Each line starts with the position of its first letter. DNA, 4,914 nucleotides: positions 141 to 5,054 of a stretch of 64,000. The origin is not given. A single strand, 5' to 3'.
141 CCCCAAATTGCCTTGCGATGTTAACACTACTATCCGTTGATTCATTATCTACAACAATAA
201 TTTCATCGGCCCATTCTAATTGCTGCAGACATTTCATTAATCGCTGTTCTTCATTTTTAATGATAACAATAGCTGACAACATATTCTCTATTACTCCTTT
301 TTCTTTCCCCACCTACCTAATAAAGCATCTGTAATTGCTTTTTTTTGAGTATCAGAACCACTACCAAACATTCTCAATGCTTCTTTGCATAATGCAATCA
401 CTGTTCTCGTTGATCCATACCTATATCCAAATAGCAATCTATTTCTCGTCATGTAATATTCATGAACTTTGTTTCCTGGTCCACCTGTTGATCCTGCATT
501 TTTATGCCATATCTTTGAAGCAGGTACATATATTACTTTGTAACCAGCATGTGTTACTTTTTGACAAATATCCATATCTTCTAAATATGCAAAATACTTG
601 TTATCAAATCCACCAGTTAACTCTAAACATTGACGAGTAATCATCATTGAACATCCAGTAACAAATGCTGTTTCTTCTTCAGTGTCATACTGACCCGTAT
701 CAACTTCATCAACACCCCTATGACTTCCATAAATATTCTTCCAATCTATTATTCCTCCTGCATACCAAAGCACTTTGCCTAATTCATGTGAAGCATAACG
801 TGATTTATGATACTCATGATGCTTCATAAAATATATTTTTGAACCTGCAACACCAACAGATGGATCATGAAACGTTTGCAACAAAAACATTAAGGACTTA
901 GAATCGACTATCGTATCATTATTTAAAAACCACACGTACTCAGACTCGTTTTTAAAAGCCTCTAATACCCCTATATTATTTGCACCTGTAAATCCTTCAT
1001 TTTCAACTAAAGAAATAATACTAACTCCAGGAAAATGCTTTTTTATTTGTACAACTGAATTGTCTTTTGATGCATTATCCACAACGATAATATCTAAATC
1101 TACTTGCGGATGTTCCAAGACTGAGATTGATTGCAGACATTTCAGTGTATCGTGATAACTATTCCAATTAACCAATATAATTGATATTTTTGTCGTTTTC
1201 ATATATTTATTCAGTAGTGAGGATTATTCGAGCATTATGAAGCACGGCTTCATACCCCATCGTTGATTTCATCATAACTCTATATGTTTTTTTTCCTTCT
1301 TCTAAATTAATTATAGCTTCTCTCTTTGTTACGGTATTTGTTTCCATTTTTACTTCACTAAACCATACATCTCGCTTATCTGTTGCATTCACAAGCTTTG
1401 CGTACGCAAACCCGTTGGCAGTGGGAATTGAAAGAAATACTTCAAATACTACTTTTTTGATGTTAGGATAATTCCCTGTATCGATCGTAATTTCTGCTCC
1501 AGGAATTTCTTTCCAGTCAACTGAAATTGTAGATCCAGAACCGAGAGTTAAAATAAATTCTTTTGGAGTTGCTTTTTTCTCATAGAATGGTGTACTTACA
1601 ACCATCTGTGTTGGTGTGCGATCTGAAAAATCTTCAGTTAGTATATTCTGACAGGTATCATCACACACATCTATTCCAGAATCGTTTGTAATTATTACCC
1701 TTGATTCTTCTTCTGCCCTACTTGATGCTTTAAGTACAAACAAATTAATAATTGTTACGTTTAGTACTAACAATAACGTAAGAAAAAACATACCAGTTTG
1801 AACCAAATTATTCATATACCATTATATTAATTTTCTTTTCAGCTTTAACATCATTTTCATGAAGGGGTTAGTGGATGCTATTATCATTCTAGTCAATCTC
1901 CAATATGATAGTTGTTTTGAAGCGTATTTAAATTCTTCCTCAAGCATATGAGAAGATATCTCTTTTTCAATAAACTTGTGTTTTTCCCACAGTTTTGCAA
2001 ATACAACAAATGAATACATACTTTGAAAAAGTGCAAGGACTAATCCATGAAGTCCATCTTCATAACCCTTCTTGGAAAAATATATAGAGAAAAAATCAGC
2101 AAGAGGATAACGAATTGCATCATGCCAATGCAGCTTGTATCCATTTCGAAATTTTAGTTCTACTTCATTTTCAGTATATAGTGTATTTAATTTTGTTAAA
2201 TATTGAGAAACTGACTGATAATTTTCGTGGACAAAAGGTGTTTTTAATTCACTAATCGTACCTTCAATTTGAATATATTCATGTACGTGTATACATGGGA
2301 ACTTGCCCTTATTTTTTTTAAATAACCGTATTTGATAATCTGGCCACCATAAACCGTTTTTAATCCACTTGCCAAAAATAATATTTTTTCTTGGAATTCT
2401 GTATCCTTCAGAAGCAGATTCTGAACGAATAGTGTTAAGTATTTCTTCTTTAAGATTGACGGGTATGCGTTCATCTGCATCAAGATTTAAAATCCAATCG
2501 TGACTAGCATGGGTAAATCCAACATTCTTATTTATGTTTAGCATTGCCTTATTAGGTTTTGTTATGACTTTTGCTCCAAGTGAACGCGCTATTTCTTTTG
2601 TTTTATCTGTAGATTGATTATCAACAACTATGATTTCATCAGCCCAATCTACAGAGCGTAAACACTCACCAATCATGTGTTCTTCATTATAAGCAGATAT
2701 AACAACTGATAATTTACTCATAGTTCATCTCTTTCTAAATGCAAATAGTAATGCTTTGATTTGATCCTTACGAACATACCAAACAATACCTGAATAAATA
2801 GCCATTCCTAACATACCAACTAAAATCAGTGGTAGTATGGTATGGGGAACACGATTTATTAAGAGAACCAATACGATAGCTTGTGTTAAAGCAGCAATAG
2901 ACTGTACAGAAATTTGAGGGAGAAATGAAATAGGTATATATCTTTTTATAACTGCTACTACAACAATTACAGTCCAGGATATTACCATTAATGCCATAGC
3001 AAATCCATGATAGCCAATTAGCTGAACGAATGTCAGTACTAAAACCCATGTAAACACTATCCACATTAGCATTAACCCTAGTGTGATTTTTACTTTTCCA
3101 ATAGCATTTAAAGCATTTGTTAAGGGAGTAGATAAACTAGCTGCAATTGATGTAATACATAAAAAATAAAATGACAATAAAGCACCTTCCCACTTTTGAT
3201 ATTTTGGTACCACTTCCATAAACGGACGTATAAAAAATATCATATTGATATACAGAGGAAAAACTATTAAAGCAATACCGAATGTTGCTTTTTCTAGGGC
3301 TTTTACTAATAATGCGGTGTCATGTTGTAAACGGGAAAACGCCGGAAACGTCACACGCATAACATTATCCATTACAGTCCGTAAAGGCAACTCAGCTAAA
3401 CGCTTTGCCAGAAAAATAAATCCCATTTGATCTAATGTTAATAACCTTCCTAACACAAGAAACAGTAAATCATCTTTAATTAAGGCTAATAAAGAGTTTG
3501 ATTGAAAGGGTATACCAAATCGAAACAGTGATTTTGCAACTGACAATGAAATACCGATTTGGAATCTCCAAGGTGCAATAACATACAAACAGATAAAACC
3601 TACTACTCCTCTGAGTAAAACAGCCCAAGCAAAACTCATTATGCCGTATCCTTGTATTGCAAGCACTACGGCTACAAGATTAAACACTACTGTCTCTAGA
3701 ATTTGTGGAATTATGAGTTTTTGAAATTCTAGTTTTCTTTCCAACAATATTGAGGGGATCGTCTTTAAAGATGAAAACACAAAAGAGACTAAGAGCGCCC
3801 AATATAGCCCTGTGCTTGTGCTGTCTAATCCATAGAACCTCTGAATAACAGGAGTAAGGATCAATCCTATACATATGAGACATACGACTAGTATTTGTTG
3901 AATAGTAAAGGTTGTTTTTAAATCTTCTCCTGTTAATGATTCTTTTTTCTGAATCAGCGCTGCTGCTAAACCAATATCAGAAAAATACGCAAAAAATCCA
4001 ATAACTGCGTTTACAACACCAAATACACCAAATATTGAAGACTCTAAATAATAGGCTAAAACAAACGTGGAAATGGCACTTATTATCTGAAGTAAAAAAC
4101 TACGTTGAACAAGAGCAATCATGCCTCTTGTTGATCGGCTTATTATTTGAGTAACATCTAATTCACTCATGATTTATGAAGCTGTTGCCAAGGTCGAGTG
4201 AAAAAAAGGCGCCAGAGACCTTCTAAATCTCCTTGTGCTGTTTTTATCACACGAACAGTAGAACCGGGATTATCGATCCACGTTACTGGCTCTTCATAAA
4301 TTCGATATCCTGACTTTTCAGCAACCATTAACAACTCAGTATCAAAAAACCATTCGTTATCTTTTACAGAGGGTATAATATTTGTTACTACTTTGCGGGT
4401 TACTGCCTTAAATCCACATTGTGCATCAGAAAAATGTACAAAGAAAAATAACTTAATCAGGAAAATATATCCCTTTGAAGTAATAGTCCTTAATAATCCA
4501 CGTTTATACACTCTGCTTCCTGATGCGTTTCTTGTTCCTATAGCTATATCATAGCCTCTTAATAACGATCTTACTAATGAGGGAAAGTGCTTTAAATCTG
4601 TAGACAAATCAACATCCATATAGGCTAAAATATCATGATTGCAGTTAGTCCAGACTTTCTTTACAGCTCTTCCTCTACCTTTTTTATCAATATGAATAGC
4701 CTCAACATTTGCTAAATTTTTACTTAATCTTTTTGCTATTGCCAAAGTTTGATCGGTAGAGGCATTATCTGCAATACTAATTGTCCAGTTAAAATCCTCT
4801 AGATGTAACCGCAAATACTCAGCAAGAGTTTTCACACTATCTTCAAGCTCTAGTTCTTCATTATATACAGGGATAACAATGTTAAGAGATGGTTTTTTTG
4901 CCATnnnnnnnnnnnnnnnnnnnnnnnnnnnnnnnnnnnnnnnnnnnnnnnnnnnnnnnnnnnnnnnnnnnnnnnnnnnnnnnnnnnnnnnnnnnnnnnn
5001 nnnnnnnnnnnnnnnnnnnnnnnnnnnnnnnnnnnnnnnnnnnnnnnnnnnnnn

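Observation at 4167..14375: Three or more GtrB-like synthase / GT-C transferase pairs packed into one operon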

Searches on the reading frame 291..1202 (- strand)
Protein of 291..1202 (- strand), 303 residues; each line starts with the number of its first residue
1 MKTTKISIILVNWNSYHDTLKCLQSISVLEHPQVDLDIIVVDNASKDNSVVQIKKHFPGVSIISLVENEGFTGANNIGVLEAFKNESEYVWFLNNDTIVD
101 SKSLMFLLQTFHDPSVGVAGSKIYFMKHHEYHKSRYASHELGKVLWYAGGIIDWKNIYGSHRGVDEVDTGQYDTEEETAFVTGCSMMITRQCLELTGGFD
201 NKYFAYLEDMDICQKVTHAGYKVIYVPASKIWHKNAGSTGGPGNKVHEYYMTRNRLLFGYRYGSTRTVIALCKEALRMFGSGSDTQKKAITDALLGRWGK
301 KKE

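Call 3: search_protein_families(library=pfam, proteins=[window:291-1202:-], max_evalue=0.01)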
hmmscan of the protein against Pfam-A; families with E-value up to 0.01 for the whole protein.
window:291-1202:- (303 aa): 6 families
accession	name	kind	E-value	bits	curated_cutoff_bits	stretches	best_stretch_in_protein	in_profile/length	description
PF13641.12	Glyco_tranf_2_3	-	2.3e-19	70.8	27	1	6-235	3-213/230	Glycosyltransferase like family 2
PF00535.33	Glycos_transf_2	-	8.8e-17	62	23.3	1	7-136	1-128/168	Glycosyl transferase family 2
PF13632.12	Glyco_trans_2_3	-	1.2e-09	38.8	27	1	89-234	1-124/198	Glycosyl transferase family group 2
PF02709.20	Glyco_transf_7C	-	1e-05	25.5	23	1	180-228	18-67/78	N-terminal domain of galactosyltransferase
PF13506.12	Glyco_transf_21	-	1.8e-05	24.8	21.7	1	177-230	98-151/174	Glycosyl transferase family 21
PF10111.15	Glyco_tranf_2_2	-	0.00039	20.4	27.3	0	183-231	165-213/276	Glycosyltransferase like family 2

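Call 21: search_protein_families(library=ncbifam, proteins=[window:291-1202:-], max_evalue=0.00001)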
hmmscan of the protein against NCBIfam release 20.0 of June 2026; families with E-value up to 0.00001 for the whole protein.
window:291-1202:- (303 aa): 9 families
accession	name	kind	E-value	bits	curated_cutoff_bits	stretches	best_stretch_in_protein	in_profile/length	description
TIGR03965.1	mycofact_glyco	equivalog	3.8e-21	75.5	280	2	6-132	76-200/467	mycofactocin biosynthesis glycosyltransferase MftF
TIGR01556.1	rhamnosyltran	subfamily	1.2e-14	54.2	200.55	1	31-121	18-110/281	rhamnosyltransferase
TIGR03937.1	PgaC_IcaA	equivalog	2e-12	46.8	422.3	1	3-117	44-157/407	poly-beta-1,6-N-acetyl-D-glucosamine synthase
NF041875.1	EPS_EpsD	equivalog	2.5e-10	40.3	370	1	6-235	1-208/325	exopolysaccharide biosynthesis glycosyltransferase EpsD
TIGR03111.1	glyc2_xrt_Gpos1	hypoth_equivalog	1.1e-08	34.3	363.95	1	4-115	49-161/439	TIGR03111 family XrtG-associated glycosyltransferase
NF007482.0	PRK10073.1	equivalog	5.3e-08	32.2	423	1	2-119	4-118/334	glycosyltransferase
TIGR04283.1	glyco_like_mftF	equivalog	2e-07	30.9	182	0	6-132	1-118/221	TIGR04283 family arsenosugar biosynthesis glycosyltransferase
NF038302.1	EPS_HpsE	equivalog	6.7e-07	28.6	300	0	10-124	7-125/307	hormogonium polysaccharide biosynthesis glycosyltransferase HpsE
NF038299.1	EPS_HpsN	equivalog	4.1e-06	26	425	0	5-241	2-227/317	hormogonium polysaccharide biosynthesis glycosyltransferase HpsN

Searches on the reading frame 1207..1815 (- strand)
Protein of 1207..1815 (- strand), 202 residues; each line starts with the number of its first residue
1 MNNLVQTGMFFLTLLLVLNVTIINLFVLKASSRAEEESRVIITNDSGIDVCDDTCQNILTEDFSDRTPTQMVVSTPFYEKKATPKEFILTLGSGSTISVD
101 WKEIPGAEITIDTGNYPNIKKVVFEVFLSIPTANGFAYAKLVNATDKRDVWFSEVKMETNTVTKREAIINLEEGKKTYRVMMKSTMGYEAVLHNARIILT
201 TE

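Call 3: search_protein_families(library=pfam, proteins=[window:1207-1815:-], max_evalue=0.01)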
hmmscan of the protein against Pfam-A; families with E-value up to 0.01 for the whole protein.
window:1207-1815:- (202 aa): 0 families

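Call 21: search_protein_families(library=ncbifam, proteins=[window:1207-1815:-], max_evalue=0.00001)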
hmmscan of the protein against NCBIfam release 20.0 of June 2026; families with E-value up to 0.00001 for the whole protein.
window:1207-1815:- (202 aa): 0 families

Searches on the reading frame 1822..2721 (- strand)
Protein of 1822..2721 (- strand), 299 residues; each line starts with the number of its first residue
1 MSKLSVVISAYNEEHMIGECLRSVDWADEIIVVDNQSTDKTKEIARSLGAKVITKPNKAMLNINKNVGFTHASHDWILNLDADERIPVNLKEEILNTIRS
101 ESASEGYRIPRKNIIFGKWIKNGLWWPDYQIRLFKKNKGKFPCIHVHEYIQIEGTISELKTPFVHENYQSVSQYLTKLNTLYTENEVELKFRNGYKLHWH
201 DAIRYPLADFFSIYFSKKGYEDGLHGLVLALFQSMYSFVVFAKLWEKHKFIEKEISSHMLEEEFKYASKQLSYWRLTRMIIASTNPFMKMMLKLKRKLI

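Call 3: search_protein_families(library=pfam, proteins=[window:1822-2721:-], max_evalue=0.01)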
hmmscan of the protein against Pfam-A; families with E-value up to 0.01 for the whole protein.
window:1822-2721:- (299 aa): 3 families
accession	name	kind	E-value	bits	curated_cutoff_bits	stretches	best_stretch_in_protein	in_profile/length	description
PF00535.33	Glycos_transf_2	-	2.5e-24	86.6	23.3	1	5-144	1-152/168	Glycosyl transferase family 2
PF13704.12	Glyco_tranf_2_4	-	2.1e-06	28.6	27.5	1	12-84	2-82/98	Glycosyl transferase family 2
PF10111.15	Glyco_tranf_2_2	-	0.00077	19.5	27.3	1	5-101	1-109/276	Glycosyltransferase like family 2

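Call 21: search_protein_families(library=ncbifam, proteins=[window:1822-2721:-], max_evalue=0.00001)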
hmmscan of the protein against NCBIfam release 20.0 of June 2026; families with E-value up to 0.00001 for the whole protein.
window:1822-2721:- (299 aa): 8 families
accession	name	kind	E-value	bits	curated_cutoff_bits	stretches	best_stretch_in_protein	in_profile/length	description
TIGR04283.1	glyco_like_mftF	equivalog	2.7e-16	59.8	182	1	4-111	1-113/221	TIGR04283 family arsenosugar biosynthesis glycosyltransferase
NF010496.0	PRK13915.1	equivalog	8.7e-10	38.2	262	1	3-56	32-92/307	glucosyl-3-phosphoglycerate synthase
NF050050.1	ProtGlycPglI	equivalog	3.5e-09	36.5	500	1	1-96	1-106/306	GalNAc(5)-diNAcBac-PP-undecaprenol beta-1,3-glucosyltransferase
TIGR04195.1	S_glycosyl_SunS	equivalog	1.5e-08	34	350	1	7-90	62-147/421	SunS family peptide S-glycosyltransferase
TIGR04182.1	glyco_TIGR04182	equivalog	1.6e-08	34.3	325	1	5-103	3-102/293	S-layer glycoprotein N-glycosyltransferase AglJ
NF007482.0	PRK10073.1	equivalog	2.7e-08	33.2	423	1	2-97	6-109/334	glycosyltransferase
NF041391.1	DPhHxTase_Halo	equivalog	3.5e-08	32.7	375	1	9-99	2-94/213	dolichyl-phosphate hexose transferase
NF058614.1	PPMAGASynPpgS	equivalog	5.7e-06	25.9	370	1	6-57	4-56/226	polyprenyl-phospho-N-acetylgalactosaminyl synthase PpgS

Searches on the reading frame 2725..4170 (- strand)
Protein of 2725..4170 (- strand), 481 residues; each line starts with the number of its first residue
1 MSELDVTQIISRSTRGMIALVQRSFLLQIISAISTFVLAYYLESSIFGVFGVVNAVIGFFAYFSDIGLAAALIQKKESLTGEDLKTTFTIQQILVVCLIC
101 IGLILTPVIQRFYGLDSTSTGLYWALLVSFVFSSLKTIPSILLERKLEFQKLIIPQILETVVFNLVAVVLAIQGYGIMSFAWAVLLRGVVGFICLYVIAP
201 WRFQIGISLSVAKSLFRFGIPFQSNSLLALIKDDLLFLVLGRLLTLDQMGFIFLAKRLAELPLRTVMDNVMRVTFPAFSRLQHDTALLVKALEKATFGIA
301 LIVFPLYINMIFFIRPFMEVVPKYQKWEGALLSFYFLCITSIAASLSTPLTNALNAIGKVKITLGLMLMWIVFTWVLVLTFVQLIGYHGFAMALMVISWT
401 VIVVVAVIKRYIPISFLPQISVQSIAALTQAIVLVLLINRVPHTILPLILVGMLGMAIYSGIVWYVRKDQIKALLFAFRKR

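Call 3: search_protein_families(library=pfam, proteins=[window:2725-4170:-], max_evalue=0.01)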
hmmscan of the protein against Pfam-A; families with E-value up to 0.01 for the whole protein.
window:2725-4170:- (481 aa): 2 families
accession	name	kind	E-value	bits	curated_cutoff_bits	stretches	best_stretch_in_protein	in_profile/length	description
PF13440.11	Polysacc_synt_3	-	8.8e-51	173.3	23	1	37-321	1-283/293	Polysaccharide biosynthesis protein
PF01943.22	Polysacc_synt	-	4e-20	72.8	28.2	1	15-282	3-274/274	Polysaccharide biosynthesis protein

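Call 21: search_protein_families(library=ncbifam, proteins=[window:2725-4170:-], max_evalue=0.00001)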
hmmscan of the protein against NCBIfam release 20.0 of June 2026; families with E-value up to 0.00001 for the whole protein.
window:2725-4170:- (481 aa): 3 families
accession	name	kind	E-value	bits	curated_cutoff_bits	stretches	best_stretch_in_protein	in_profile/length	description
NF007773.0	PRK10459.1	equivalog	3.8e-35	121.8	273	1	25-466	19-461/492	MOP flippase family protein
NF058658.1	Oglyco_Wzx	exception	1.1e-23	84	720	1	24-472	21-469/478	O-glycosylation flippase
NF047674.1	TeichurnBiosyTuaB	equivalog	2.5e-23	82.9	580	1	25-438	20-424/469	teichuronic acid biosynthesis protein TuaB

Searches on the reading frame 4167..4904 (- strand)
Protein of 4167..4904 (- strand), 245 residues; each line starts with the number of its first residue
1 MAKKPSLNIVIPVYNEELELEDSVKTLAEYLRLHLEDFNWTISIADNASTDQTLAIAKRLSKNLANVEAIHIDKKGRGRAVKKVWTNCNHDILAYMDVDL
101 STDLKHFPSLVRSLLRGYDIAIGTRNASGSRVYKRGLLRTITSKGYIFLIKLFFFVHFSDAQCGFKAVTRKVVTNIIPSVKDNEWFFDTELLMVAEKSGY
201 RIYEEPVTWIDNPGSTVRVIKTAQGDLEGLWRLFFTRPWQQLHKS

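Call 3: search_protein_families(library=pfam, proteins=[window:4167-4904:-], max_evalue=0.01)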
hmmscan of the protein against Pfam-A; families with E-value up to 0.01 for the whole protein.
window:4167-4904:- (245 aa): 1 family
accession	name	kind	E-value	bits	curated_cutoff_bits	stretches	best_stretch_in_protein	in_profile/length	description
PF00535.33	Glycos_transf_2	-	1.3e-23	84.2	23.3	1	9-173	2-164/168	Glycosyl transferase family 2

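Call 12: search_protein_families(library=ncbifam, proteins=[window:4167-4904:-], max_evalue=0.01)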
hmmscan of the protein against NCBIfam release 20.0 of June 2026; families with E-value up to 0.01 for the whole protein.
window:4167-4904:- (245 aa): 14 families
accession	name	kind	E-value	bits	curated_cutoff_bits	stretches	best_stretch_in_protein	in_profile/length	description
NF047588.1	GlcsyltransPgfSStrep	equivalog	6e-13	48.7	500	1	7-178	3-169/308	glycosyltransferase PgfS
TIGR04182.1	glyco_TIGR04182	equivalog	4.4e-10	39.4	325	1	8-215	3-196/293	S-layer glycoprotein N-glycosyltransferase AglJ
NF041391.1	DPhHxTase_Halo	equivalog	6.9e-10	38.3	375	1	44-216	29-190/213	dolichyl-phosphate hexose transferase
TIGR03937.1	PgaC_IcaA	equivalog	2.9e-09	36.4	422.3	1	3-126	43-162/407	poly-beta-1,6-N-acetyl-D-glucosamine synthase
NF010496.0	PRK13915.1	equivalog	1.6e-08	34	262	1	6-120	32-148/307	glucosyl-3-phosphoglycerate synthase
NF007986.1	PRK10714.1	equivalog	1.9e-08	33.7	529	1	7-177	8-173/316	undecaprenyl-phosphate 4-deoxy-4-formamido-L-arabinose transferase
TIGR04283.1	glyco_like_mftF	equivalog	2.1e-08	34.1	182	1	7-106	1-89/221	TIGR04283 family arsenosugar biosynthesis glycosyltransferase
NF038302.1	EPS_HpsE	equivalog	2.4e-08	33.3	300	1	7-100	3-97/307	hormogonium polysaccharide biosynthesis glycosyltransferase HpsE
NF007482.0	PRK10073.1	equivalog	5.8e-08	32.1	423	1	2-112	3-108/334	glycosyltransferase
NF058614.1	PPMAGASynPpgS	equivalog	2.6e-07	30.3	370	1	9-208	4-195/226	polyprenyl-phospho-N-acetylgalactosaminyl synthase PpgS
TIGR03111.1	glyc2_xrt_Gpos1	hypoth_equivalog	2e-05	23.6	363.95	1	2-99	46-141/439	TIGR03111 family XrtG-associated glycosyltransferase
NF047683.1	TeichurnBiosyTuaG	equivalog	2.9e-05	23.9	400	1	2-99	3-96/252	teichuronic acid biosynthesis protein TuaG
NF053739.1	GlytfEpsEBac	equivalog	0.00055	19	450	1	5-67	1-59/265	glycosyltransferase EpsE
TIGR03469.1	HpnB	hypoth_equivalog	0.0091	15.1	379.25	0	4-73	43-108/386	hopene-associated glycosyltransferase HpnB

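Call 13: search_solved_structures(query=window:4167-4904:-, max_evalue=0.001)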
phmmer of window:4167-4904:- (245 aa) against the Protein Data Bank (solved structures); distinct sequences matched with E-value up to 0.001: 4.
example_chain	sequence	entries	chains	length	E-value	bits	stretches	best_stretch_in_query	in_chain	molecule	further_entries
5mlz_A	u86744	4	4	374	4e-14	56.1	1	6-176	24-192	Dolichol monophosphate mannose synthase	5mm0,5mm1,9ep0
9bhc_C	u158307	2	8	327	4.7e-06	29.6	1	6-174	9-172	Undecaprenyl-phosphate 4-deoxy-4-formamido-L-arabinose transferase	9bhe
8vxh_A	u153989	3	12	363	6.4e-06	29.2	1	6-174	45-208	Undecaprenyl-phosphate 4-deoxy-4-formamido-L-arabinose transferase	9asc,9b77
9hwj_A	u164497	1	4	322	8.5e-05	25.5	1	7-127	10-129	Undecaprenyl-phosphate 4-deoxy-4-formamido-L-arabinose transferase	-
